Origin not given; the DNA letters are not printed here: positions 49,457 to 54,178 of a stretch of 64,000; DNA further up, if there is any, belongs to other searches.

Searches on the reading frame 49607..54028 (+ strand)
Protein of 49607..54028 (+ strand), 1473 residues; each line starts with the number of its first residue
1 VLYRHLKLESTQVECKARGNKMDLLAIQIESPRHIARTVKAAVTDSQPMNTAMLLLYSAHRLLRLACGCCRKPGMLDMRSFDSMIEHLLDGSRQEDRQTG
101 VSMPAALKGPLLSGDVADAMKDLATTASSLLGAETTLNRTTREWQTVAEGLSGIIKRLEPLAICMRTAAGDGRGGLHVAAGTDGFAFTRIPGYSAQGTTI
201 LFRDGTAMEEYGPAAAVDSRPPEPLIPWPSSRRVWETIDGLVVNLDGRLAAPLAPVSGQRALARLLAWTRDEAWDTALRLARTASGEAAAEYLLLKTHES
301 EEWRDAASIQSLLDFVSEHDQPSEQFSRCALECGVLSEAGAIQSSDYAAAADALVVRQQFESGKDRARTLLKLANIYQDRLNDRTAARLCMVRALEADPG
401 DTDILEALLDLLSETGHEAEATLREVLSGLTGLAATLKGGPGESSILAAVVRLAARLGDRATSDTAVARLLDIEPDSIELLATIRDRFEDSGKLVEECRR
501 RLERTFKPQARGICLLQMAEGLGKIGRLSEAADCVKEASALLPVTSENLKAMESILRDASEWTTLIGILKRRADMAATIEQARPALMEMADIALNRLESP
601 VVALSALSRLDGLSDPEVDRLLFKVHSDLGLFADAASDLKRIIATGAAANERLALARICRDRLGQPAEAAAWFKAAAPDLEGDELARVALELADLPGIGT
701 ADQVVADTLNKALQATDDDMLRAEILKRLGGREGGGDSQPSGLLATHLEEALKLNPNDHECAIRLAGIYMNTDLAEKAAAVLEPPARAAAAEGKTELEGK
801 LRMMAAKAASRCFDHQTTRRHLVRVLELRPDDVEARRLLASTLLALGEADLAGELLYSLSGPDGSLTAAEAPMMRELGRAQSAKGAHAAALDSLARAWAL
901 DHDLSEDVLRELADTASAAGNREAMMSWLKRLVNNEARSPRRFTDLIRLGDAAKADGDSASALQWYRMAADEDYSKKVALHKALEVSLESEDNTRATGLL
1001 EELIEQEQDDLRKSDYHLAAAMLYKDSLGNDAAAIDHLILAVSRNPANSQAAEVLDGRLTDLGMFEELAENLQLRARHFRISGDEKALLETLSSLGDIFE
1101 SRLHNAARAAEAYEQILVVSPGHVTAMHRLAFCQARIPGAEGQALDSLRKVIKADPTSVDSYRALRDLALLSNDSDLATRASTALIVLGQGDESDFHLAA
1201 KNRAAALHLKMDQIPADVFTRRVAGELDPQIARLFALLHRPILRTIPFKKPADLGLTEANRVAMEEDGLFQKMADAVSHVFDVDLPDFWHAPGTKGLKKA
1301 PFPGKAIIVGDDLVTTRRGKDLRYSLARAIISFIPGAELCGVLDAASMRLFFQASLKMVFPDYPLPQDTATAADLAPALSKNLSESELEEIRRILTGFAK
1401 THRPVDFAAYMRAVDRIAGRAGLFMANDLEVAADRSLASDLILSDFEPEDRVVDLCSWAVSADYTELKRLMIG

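Call 77: search_protein_families(library=pfam, proteins=[window:49607-54028:+], max_evalue=0.01)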
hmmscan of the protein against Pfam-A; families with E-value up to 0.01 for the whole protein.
window:49607-54028:+ (1473 aa): 11 families
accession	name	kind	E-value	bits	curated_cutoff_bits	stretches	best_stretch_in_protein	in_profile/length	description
PF13431.12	TPR_17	-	2.3e-10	40.4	24.4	0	824-852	4-32/34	Tetratricopeptide repeat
PF14559.12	TPR_19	-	8e-09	36.1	25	2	747-788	13-54/68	Tetratricopeptide repeat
PF13428.12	TPR_14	-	4.9e-05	24.1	23.5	0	369-410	3-43/44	Tetratricopeptide repeat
PF07719.23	TPR_2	-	8.5e-05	22.8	27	0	946-972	4-30/34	Tetratricopeptide repeat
PF13429.12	TPR_15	-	0.00011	22.2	26.2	1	346-436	125-212/280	Tetratricopeptide repeat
PF13414.12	TPR_11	-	0.00019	21.5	26.8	0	823-847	18-42/42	TPR repeat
PF13424.12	TPR_12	-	0.0003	21.4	30.1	0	485-542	16-75/77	Tetratricopeptide repeat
PF13181.12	TPR_8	-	0.00077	19.9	25.7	0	367-400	1-33/34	Tetratricopeptide repeat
PF13432.12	TPR_16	-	0.0029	18.5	32.7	0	820-857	18-55/65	Tetratricopeptide repeat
PF13176.12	TPR_7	-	0.0033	17.9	27.9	0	653-683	3-31/36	Tetratricopeptide repeat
PF23914.1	TPR_CcmH_CycH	-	0.0066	16.7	42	0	951-1025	58-133/158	Cytochrome c-type biogenesis protein H TPR domain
